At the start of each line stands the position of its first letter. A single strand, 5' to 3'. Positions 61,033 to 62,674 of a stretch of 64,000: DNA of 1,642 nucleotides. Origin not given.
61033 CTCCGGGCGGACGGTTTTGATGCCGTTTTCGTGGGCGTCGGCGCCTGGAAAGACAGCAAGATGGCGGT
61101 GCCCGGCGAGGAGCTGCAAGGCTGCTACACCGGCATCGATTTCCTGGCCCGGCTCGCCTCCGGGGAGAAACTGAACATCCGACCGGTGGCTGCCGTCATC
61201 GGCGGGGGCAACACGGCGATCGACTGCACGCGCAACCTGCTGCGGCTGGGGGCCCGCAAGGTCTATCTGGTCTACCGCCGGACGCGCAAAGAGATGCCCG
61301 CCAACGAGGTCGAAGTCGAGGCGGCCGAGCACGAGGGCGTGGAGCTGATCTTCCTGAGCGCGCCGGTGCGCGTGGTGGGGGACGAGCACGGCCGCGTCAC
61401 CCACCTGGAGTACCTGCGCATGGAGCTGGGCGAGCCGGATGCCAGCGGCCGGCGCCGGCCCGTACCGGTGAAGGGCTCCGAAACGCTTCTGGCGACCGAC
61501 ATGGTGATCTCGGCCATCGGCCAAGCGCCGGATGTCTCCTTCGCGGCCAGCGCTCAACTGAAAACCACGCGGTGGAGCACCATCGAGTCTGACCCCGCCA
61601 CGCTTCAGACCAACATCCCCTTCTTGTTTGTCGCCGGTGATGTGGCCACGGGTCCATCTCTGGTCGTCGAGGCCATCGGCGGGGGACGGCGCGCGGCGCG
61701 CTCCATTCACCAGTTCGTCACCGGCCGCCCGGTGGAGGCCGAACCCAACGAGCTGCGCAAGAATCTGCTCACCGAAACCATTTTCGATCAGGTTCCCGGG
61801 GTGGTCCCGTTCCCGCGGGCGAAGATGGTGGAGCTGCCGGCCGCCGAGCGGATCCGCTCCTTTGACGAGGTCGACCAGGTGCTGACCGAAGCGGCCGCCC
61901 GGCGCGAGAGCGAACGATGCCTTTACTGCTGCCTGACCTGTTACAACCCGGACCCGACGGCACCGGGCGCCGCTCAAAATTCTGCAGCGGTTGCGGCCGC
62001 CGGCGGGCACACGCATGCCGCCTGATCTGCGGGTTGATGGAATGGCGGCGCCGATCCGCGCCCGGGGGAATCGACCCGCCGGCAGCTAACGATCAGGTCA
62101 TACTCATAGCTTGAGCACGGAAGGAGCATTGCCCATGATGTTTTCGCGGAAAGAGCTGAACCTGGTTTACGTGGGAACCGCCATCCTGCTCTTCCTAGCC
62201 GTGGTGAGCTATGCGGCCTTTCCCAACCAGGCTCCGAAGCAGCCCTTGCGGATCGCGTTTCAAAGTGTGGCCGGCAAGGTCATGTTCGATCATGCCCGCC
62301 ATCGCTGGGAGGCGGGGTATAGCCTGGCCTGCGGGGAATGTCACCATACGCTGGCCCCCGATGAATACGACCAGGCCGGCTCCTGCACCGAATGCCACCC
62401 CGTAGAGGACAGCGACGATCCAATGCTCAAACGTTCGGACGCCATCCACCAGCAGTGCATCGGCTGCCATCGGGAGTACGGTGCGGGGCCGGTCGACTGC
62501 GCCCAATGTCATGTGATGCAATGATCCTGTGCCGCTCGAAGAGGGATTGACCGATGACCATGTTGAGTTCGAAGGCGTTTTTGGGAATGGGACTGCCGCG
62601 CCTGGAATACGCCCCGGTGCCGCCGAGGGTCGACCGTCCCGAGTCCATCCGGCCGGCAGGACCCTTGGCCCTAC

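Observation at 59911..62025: RnfB fused to a complete GltD/NfnB-like flavoprotein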

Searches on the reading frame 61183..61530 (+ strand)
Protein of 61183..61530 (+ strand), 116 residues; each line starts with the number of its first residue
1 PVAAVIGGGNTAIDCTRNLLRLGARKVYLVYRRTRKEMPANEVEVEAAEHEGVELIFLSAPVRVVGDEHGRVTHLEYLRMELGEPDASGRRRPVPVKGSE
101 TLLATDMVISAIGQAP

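Call 57: search_solved_structures(query=window:61183-61530:+, max_evalue=1e-8, show_alignments=5)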
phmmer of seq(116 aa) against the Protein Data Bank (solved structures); distinct sequences matched with E-value up to 1e-8: 11.
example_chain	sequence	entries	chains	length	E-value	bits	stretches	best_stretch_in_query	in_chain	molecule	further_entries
4ylf_B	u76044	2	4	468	2.8e-36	127.4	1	3-116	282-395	Dihydropyrimidine dehydrogenase subunit A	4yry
5jca_L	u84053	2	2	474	1.3e-33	118.9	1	3-116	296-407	NADH-dependent Ferredoxin:NADP Oxidoreductase (NfnI) subunit alpha | NADH-dependent Ferredoxin:NADP Oxidoreductase subunit alpha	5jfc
9bov_A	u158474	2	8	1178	1.5e-33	118.6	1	4-114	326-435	Molybdopterin oxidoreductase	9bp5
9n5u_A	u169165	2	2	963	9.4e-33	116.1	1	4-114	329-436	NfnA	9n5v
8oh5_C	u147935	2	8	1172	5.1e-26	94.4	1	4-114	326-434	Formate dehydrogenase-O, major subunit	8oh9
2vdc_G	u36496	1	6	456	2.6e-23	85.7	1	4-116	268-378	GLUTAMATE SYNTHASE [NADPH] SMALL CHAIN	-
6s6s_G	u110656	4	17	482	2.8e-23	85.6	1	4-116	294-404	Glutamate synthase [NADPH] small chain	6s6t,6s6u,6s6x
5vj7_A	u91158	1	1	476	6.1e-21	78.1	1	4-116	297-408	Oxidoreductase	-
1h7x_A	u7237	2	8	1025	1.7e-10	44.5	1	4-113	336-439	DIHYDROPYRIMIDINE DEHYDROGENASE | Dihydropyrimidine dehydrogenase [NADP(+)]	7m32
7m31_A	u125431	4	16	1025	1.7e-10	44.5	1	4-113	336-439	Dihydropyrimidine dehydrogenase [NADP(+)]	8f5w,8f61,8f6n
1gt8_A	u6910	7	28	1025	1.7e-10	44.5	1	4-113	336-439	DIHYDROPYRIMIDINE DEHYDROGENASE | Dihydropyrimidine dehydrogenase [NADP(+)]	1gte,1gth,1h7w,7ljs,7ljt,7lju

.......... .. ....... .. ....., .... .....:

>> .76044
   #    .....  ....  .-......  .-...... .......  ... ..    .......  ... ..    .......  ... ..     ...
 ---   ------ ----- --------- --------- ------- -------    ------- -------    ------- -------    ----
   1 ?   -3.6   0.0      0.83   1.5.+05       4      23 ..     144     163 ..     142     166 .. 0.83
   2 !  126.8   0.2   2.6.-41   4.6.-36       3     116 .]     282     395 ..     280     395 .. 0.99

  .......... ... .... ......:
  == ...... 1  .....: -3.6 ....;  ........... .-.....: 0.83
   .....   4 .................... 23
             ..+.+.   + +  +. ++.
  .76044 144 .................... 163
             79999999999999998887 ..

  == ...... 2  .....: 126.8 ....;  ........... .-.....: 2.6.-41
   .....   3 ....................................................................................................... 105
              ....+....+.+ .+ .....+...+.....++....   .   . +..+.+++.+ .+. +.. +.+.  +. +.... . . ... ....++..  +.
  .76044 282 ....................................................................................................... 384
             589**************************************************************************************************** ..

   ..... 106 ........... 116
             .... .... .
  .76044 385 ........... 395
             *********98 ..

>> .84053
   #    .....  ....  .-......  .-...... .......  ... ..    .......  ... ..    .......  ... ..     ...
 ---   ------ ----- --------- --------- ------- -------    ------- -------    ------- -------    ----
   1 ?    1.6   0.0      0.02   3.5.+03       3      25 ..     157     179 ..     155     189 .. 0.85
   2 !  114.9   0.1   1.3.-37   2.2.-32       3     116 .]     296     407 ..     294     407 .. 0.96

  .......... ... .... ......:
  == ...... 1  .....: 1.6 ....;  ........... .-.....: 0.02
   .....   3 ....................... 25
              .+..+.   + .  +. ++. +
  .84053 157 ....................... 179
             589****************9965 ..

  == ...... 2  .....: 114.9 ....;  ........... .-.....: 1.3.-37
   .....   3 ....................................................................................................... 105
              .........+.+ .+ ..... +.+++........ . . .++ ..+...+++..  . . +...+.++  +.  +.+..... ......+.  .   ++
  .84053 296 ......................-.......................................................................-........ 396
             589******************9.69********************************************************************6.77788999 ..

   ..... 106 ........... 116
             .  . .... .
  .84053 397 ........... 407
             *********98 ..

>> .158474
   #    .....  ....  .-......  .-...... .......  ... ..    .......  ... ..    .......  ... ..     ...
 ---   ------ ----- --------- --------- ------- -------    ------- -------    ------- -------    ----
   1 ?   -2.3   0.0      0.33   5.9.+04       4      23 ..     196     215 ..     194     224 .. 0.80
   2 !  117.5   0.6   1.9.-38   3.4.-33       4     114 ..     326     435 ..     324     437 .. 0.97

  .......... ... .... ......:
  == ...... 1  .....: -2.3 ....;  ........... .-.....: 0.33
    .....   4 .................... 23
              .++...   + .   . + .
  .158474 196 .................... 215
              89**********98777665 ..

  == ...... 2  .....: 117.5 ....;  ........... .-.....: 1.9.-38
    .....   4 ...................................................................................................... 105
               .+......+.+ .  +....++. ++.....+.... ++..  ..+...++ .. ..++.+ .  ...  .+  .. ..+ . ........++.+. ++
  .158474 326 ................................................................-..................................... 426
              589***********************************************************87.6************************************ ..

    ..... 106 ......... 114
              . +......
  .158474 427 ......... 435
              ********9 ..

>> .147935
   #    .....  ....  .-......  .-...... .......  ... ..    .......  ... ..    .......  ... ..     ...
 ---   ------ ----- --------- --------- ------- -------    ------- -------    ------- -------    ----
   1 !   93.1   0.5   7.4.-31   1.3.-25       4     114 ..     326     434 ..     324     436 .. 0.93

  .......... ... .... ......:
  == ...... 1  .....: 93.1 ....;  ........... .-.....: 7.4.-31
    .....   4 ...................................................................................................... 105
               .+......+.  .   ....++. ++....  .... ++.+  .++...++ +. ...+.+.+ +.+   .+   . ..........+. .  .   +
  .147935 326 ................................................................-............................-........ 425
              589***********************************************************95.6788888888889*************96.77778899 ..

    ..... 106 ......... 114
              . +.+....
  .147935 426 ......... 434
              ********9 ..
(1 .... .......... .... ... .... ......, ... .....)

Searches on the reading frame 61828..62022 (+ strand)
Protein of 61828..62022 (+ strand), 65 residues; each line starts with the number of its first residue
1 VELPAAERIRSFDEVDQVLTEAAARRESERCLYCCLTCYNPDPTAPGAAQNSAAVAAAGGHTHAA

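Call 40: search_protein_families(library=pfam, proteins=[window:61828-62022:+], max_evalue=1)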
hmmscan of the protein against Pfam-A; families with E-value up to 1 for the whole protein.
seq(65 aa): 1 family
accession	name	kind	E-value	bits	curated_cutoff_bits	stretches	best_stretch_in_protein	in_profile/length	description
PF14691.11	Fer4_20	-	0.003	17.8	25.8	1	8-35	1-28/113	Dihydroprymidine dehydrogenase domain II, 4Fe-4S cluster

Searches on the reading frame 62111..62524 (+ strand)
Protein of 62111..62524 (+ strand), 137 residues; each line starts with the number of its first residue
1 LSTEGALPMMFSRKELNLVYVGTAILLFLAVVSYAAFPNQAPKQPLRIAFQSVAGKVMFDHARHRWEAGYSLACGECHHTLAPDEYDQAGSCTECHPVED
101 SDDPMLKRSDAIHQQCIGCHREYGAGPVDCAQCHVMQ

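Call 3: search_protein_families(library=pfam, proteins=[window:62111-62524:+], max_evalue=0.01)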
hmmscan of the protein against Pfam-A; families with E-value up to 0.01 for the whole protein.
window:62111-62524:+ (137 aa): 3 families
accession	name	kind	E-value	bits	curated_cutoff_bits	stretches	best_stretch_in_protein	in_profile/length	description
PF02085.21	Cytochrom_CIII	-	3.7e-14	53.3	22.9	1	42-134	9-101/101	Class III cytochrome C family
PF14522.11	Cytochrome_C7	-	0.00016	21.9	24.8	0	57-121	1-67/67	Cytochrome c7 and related cytochrome c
PF09699.15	Paired_CXXCH_1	-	0.0013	18.8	20.6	1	89-122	6-38/41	Doubled CXXCH motif (Paired_CXXCH_1)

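Call 4: search_protein_families(library=ncbifam, proteins=[window:62111-62524:+], max_evalue=0.01)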
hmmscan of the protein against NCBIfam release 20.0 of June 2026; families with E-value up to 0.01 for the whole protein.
window:62111-62524:+ (137 aa): 5 families
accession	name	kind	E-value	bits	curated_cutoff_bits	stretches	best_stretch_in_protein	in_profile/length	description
NF045722.1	c3_cytochr_TmcA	equivalog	8.3e-19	67.7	114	1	24-135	10-125/125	acidic tetraheme cytochrome c3 TmcA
NF043011.1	CytC7_Geobact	equivalog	3e-10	40.5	120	1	89-134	44-88/89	cytochrome c7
NF045713.1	CxxCH_16_HmcA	equivalog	3e-07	29.4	400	1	69-135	172-253/541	sulfate respiration complex hexadecaheme cytochrome HmcA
NF045784.1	9HemeCytC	equivalog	2.5e-05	23.8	640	1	56-137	63-135/328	nine-heme cytochrome c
TIGR01905.1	paired_CXXCH_1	subfamily_domain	0.0032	17.4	25.2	1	90-122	7-38/41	doubled CXXCH domain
